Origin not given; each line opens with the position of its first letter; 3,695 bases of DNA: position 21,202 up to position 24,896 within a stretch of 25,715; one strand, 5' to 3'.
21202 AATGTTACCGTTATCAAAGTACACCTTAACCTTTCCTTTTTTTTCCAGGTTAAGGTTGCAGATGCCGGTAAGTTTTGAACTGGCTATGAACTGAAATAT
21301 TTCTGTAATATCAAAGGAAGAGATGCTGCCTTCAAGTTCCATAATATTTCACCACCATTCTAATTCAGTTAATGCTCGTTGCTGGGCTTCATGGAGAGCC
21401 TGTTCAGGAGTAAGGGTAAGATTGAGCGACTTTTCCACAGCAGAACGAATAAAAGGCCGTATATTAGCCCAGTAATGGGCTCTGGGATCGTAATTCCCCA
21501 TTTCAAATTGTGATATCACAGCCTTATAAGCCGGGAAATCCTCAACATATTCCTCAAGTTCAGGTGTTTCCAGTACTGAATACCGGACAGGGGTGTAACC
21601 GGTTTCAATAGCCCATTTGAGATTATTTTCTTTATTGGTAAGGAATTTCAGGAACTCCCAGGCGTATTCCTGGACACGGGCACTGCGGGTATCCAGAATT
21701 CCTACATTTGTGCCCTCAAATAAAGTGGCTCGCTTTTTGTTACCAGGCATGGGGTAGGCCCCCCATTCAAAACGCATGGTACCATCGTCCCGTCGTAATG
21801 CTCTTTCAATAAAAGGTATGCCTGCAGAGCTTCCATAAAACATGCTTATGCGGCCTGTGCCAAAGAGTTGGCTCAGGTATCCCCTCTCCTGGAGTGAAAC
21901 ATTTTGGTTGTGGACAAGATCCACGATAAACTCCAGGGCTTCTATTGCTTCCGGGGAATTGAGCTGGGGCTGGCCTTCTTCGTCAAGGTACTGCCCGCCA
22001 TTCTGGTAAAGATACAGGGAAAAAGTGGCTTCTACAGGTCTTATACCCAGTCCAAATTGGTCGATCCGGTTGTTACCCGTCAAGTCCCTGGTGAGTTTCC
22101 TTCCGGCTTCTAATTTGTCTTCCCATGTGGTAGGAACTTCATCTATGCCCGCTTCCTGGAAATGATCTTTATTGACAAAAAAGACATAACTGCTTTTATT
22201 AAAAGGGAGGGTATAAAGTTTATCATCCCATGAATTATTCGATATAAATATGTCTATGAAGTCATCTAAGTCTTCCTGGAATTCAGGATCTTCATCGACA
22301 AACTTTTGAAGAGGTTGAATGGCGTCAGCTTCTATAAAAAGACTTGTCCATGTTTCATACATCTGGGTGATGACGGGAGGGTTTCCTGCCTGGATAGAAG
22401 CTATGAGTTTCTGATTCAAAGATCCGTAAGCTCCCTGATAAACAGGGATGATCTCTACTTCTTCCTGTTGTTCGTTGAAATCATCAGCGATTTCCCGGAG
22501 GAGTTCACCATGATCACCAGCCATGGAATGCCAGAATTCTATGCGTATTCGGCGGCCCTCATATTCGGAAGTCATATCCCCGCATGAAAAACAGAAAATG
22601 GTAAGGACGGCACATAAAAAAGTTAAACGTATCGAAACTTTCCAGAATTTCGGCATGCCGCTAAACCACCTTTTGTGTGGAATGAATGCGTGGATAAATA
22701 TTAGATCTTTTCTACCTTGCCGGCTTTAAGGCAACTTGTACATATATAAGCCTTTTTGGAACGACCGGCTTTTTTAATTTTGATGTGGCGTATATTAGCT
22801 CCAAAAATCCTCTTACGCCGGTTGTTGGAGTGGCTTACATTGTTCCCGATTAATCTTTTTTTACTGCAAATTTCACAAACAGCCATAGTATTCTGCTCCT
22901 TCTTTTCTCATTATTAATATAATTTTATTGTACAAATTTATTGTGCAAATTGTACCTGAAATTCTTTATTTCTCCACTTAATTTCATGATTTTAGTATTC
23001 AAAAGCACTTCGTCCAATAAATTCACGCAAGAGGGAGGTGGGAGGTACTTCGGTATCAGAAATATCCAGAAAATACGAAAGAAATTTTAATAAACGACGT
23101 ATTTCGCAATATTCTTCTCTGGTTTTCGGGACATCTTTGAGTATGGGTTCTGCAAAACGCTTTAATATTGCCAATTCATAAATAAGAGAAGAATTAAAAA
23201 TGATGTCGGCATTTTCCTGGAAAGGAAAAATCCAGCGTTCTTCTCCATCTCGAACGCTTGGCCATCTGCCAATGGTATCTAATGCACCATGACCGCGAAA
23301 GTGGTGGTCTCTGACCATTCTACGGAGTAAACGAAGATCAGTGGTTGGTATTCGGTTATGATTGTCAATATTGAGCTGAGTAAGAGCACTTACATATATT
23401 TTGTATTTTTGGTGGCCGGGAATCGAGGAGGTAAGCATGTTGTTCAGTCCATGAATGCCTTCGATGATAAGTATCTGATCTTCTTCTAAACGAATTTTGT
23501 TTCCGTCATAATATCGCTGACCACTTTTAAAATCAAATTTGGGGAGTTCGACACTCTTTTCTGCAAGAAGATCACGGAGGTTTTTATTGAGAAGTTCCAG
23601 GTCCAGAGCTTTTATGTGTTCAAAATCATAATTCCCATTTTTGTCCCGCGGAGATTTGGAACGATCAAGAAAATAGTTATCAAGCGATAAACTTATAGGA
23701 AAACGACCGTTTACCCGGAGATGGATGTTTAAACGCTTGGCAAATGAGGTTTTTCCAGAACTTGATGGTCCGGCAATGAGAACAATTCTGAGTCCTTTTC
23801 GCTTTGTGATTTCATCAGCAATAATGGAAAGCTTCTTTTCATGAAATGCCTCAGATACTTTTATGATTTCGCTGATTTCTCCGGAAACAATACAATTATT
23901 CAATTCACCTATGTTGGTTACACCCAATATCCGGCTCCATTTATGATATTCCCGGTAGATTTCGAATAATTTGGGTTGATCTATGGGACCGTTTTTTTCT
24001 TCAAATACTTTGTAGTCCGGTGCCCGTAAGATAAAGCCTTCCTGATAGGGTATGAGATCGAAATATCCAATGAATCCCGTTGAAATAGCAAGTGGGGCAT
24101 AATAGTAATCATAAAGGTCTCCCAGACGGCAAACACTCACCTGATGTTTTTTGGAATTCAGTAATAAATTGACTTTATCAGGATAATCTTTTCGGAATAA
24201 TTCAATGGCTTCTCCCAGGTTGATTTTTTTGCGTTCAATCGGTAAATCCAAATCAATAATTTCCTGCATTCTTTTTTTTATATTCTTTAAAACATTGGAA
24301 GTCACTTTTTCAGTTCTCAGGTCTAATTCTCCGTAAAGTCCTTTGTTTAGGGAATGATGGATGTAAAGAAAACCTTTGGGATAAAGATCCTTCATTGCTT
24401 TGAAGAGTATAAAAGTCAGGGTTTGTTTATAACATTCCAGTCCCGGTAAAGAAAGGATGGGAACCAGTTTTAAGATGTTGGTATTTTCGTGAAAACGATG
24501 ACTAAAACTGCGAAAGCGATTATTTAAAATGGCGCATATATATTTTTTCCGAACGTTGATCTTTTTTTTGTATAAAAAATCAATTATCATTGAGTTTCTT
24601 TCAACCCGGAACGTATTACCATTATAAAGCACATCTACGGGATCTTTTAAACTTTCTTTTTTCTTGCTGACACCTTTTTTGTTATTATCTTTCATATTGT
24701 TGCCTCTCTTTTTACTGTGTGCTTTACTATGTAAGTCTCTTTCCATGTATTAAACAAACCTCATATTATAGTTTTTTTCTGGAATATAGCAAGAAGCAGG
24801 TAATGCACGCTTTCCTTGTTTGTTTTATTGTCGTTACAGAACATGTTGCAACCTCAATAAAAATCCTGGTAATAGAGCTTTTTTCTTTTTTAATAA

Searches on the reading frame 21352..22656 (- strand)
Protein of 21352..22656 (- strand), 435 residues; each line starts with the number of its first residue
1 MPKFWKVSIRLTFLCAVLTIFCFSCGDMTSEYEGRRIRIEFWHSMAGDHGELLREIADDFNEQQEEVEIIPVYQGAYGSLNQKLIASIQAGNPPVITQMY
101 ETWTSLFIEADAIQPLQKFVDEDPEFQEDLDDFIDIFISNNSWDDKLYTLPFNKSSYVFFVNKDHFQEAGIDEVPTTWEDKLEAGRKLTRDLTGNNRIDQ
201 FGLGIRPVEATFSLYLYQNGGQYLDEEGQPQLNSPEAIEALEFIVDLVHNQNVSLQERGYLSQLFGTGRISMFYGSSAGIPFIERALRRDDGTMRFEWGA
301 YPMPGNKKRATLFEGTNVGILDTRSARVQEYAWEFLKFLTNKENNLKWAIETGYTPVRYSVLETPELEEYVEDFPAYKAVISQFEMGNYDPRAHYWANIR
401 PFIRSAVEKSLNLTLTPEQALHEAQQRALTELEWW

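Call 6: search_protein_families(library=pfam, proteins=[window:21352-22656:-], max_evalue=0.1)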
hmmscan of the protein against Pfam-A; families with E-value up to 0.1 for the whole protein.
window:21352-22656:- (435 aa): 3 families
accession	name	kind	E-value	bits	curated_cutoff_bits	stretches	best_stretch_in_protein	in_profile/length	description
PF13416.11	SBP_bac_8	-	3.3e-42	145.6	27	1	55-372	1-276/279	Bacterial extracellular solute-binding protein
PF01547.30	SBP_bac_1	-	4e-35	122.7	26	1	48-344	3-305/307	Bacterial extracellular solute-binding protein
PF24722.1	DUF7674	-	0.019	15.5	27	0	53-108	8-61/111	Domain of unknown function (DUF7674)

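Call 7: search_protein_families(library=ncbifam, proteins=[window:21352-22656:-], max_evalue=0.1)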
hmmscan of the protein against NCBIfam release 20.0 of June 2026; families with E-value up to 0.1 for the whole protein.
window:21352-22656:- (435 aa): 4 families
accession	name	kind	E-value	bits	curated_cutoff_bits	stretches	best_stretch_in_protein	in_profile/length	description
NF008211.0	PRK10974.1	equivalog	6.8e-37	127.1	411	1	37-427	27-426/439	sn-glycerol-3-phosphate ABC transporter substrate-binding protein UgpB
TIGR03850.1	bind_CPR_0540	equivalog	1.2e-10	40.6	299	1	11-249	6-252/437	carbohydrate ABC transporter substrate-binding protein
NF045826.1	lipo_P68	equivalog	2.3e-07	29.7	200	1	12-164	12-171/669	P68 family surface lipoprotein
NF053763.1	ABCarbgalBndGanS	equivalog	0.0001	21.2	700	0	131-191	122-179/420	galactooligosaccharide ABC transporter substrate-binding protein GanS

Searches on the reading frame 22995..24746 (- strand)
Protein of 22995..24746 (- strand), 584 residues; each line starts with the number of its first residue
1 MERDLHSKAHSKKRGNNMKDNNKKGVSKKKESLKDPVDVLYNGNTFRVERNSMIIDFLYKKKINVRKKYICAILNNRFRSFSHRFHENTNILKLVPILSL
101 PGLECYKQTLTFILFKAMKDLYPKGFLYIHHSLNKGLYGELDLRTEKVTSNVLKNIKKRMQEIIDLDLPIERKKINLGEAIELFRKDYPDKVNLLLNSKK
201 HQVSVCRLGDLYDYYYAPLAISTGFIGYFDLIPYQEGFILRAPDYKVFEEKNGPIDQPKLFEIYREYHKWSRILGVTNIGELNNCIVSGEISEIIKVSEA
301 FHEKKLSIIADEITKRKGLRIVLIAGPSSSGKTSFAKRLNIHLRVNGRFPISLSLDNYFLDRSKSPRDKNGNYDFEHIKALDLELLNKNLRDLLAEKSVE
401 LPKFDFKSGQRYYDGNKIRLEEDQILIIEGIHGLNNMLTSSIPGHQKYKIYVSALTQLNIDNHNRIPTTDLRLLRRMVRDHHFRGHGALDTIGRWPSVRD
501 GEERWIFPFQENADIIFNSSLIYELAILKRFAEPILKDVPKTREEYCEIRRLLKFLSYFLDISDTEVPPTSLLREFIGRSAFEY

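Call 6: search_protein_families(library=pfam, proteins=[window:22995-24746:-], max_evalue=0.1)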
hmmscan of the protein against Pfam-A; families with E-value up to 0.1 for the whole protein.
window:22995-24746:- (584 aa): 5 families
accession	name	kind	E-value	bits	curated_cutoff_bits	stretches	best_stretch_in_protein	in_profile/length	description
PF00485.24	PRK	-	7.2e-19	68.8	22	1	322-519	2-189/196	Phosphoribulokinase / Uridine kinase family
PF13238.12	AAA_18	-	0.0079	17.1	29.4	1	322-432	1-81/128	AAA domain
PF13191.12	AAA_16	-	0.012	16.6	32.6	1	315-358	20-63/167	AAA ATPase domain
PF20720.3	nSTAND3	-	0.02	15.1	27.2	1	319-351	17-49/155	Novel STAND NTPase 3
PF13479.12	AAA_24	-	0.091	13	27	0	322-341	5-24/195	AAA domain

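Call 7: search_protein_families(library=ncbifam, proteins=[window:22995-24746:-], max_evalue=0.1)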
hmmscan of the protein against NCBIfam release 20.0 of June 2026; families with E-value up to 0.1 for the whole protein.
window:22995-24746:- (584 aa): 12 families
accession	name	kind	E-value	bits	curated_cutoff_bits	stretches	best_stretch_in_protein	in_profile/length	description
NF004018.0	PRK05480.1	equivalog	8.2e-26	90.8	180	1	319-527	6-195/210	uridine kinase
TIGR00235.1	udk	equivalog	6.7e-24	84.7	220.3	1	320-520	7-188/207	uridine kinase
NF005807.0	PRK07667.1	equivalog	4.7e-08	32.8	221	1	314-432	11-129/193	kinase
NF005655.0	PRK07429.1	subfamily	2.7e-07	30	236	1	321-517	10-183/326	phosphoribulokinase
TIGR00418.1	thrS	equivalog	2.5e-06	26.7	383.65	1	113-210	7-105/565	threonine--tRNA ligase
NF006746.0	PRK09270.1-5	subfamily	0.00012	21.1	250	1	306-431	5-132/210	nucleoside/nucleotide kinase family protein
NF053861.1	DS8_antiphage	equivalog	0.00069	17.5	790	1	304-354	354-405/994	anti-phage protein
NF005115.0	PRK06547.1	equivalog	0.00081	18.8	173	1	314-342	10-38/172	hypothetical protein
NF006744.0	PRK09270.1-3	equivalog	0.013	14.9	281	1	309-431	13-135/213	nucleoside/nucleotide kinase family protein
NF004035.0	PRK05506.1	subfamily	0.032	12.5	715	1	260-356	401-497/632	bifunctional sulfate adenylyltransferase subunit 1/adenylylsulfate kinase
NF041000.1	ATPase_ComGA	equivalog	0.053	12.5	300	0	298-335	109-144/267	competence type IV pilus ATPase ComGA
NF047325.1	lmo0673_fam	equivalog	0.075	13.5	80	0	384-406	28-50/69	lmo0673 family protein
